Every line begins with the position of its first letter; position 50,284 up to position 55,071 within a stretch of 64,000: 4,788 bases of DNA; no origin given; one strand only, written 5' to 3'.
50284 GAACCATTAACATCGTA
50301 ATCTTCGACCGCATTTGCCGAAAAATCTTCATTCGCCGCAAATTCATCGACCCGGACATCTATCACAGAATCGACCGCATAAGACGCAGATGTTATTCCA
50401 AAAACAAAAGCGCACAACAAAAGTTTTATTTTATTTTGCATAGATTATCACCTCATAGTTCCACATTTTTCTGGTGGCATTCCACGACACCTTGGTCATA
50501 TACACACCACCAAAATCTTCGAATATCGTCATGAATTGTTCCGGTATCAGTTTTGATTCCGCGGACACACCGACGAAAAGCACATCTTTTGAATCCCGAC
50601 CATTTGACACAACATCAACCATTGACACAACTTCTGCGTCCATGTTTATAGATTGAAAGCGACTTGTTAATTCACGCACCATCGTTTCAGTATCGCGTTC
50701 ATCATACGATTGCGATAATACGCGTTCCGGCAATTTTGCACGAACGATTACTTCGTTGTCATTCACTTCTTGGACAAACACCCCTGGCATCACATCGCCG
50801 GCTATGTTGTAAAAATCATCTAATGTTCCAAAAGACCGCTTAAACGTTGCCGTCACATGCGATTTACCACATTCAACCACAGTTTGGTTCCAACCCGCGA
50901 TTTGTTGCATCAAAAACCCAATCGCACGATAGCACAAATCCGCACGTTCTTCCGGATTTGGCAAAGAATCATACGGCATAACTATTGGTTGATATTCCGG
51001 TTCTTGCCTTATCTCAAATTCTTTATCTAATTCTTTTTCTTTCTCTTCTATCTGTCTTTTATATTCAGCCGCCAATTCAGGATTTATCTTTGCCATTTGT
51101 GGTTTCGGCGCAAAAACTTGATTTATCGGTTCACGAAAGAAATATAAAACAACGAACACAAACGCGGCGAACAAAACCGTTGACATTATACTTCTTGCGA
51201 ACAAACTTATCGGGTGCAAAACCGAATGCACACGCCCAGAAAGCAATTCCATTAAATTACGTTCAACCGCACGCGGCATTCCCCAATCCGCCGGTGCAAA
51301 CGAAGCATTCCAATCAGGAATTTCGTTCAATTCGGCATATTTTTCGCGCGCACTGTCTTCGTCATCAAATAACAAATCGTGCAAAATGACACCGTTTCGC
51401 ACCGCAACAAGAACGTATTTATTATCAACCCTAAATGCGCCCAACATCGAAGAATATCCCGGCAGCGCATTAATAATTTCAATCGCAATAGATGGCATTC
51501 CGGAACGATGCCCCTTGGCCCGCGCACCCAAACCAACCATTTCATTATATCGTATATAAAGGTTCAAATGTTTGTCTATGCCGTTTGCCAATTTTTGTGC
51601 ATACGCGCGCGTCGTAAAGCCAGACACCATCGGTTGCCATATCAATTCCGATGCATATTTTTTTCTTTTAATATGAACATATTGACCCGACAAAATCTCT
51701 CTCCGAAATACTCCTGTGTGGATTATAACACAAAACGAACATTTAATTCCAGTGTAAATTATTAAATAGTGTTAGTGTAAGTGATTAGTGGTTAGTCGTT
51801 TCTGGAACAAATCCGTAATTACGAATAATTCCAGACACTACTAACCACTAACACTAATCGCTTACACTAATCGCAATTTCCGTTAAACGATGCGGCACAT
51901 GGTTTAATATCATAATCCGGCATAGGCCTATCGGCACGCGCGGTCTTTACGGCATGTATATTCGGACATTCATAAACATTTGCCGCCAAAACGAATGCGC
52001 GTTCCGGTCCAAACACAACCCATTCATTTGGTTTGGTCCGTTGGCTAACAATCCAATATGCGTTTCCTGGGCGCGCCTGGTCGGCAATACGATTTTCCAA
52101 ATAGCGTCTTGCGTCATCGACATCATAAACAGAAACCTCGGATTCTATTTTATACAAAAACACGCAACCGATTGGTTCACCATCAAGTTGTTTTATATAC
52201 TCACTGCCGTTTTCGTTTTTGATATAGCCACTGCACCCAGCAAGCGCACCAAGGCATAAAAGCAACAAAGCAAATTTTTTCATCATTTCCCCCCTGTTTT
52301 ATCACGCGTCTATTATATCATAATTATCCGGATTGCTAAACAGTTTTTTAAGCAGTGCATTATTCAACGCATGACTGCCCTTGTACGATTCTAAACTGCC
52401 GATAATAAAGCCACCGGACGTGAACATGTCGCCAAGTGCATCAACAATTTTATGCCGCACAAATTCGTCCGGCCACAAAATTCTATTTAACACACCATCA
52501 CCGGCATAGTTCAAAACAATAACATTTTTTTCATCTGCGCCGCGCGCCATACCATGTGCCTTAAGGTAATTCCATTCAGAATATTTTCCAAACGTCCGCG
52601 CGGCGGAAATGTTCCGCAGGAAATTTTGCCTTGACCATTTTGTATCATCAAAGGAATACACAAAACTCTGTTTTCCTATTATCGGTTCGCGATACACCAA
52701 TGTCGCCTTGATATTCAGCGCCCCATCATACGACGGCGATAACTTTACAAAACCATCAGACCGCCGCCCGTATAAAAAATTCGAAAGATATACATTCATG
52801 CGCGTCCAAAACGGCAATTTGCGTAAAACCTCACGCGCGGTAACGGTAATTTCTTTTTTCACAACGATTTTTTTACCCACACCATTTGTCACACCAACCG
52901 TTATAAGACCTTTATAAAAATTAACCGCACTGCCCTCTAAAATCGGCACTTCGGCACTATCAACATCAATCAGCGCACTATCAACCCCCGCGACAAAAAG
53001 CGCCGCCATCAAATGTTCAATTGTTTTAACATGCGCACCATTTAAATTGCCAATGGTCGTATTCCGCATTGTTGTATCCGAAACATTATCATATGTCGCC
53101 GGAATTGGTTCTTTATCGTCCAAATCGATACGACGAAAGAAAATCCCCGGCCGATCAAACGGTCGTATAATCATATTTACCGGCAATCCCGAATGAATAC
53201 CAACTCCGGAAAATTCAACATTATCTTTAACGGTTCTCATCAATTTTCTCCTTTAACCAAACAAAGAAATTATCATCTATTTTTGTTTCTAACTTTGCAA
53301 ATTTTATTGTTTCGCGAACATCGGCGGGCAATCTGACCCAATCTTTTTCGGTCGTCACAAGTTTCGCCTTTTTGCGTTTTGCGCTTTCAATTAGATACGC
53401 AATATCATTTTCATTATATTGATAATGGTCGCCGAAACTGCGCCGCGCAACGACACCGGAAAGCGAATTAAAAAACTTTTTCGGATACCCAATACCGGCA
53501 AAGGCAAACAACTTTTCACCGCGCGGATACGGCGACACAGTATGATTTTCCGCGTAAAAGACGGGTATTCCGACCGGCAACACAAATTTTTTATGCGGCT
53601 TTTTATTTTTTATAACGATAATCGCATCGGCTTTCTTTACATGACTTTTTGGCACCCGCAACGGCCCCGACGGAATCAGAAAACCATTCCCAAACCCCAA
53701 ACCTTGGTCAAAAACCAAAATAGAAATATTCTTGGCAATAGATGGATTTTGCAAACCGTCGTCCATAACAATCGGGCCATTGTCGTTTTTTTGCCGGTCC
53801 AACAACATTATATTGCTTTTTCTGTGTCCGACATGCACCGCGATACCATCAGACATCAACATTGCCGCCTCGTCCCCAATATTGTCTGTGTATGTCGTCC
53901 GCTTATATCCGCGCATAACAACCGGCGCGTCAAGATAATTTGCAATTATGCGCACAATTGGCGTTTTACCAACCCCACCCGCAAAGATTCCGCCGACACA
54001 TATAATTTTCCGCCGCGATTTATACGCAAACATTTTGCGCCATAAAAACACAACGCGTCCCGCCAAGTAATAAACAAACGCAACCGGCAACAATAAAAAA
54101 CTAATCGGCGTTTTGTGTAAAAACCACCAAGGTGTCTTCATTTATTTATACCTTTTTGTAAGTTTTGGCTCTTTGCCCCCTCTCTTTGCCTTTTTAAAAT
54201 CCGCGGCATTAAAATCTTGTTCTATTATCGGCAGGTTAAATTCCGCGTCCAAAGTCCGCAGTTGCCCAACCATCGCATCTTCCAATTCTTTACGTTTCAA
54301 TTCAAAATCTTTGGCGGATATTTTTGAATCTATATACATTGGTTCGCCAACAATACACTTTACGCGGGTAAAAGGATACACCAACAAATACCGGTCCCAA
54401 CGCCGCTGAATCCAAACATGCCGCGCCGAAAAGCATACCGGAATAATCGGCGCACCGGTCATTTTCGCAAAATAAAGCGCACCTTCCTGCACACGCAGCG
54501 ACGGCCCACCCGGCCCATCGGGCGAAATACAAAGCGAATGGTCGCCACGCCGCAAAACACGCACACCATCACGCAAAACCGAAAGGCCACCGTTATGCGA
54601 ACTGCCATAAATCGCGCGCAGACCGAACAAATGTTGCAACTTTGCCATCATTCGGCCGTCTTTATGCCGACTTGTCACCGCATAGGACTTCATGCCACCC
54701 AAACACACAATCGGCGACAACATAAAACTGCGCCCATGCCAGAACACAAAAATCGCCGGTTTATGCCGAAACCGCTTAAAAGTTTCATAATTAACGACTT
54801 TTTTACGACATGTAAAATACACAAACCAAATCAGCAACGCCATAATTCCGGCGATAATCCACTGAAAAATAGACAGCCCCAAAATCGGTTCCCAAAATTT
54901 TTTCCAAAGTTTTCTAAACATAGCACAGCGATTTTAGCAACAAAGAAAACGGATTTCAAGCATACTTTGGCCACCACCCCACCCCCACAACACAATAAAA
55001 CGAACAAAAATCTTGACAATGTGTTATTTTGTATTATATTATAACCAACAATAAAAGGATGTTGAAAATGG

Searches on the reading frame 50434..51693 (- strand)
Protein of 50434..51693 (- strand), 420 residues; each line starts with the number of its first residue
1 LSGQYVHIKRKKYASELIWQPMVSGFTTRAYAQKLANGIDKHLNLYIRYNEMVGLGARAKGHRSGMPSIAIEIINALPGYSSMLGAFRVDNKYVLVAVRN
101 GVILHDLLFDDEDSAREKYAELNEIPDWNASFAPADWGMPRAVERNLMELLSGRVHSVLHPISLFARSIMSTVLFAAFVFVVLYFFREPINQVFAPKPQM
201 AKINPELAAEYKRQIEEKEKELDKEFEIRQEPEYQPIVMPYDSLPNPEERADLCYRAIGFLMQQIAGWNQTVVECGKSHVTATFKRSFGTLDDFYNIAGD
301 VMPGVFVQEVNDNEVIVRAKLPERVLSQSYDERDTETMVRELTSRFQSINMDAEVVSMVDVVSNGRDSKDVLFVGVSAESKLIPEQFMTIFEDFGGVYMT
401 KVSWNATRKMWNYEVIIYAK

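Call 79: search_protein_families(library=pfam, proteins=[window:50434-51693:-], max_evalue=0.00001)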
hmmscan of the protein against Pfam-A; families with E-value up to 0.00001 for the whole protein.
window:50434-51693:- (420 aa): 1 family
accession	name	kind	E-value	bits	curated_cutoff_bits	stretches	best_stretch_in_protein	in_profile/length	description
PF06864.17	PAP_PilO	-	1.9e-09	37.3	26.7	1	17-355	5-343/419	Pilin accessory protein (PilO)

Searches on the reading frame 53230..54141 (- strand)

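Call 79: search_protein_families(library=pfam, proteins=[window:53230-54141:-], max_evalue=0.00001)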
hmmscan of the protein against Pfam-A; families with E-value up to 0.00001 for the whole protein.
window:53230-54141:- (304 aa): 1 family
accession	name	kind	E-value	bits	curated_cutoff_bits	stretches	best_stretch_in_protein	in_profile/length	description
PF02606.20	LpxK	-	1.4e-55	189.1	27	1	14-299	2-326/328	Tetraacyldisaccharide-1-P 4'-kinase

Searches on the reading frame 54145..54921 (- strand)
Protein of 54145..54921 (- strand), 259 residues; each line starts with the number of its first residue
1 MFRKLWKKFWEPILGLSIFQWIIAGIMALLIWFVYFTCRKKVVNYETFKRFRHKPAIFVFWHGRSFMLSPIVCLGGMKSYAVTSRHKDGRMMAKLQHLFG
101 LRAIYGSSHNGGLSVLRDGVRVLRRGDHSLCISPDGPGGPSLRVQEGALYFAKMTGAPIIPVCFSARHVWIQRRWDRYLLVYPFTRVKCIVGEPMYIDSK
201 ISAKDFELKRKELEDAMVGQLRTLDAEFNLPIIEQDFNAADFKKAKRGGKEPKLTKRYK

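Call 79: search_protein_families(library=pfam, proteins=[window:54145-54921:-], max_evalue=0.00001)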
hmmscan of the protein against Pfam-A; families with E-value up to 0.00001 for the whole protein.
window:54145-54921:- (259 aa): 1 family
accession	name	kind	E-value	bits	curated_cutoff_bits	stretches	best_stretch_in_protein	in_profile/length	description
PF04028.18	DUF374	-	5.5e-17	61.6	26.8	1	77-140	6-68/69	Domain of unknown function (DUF374)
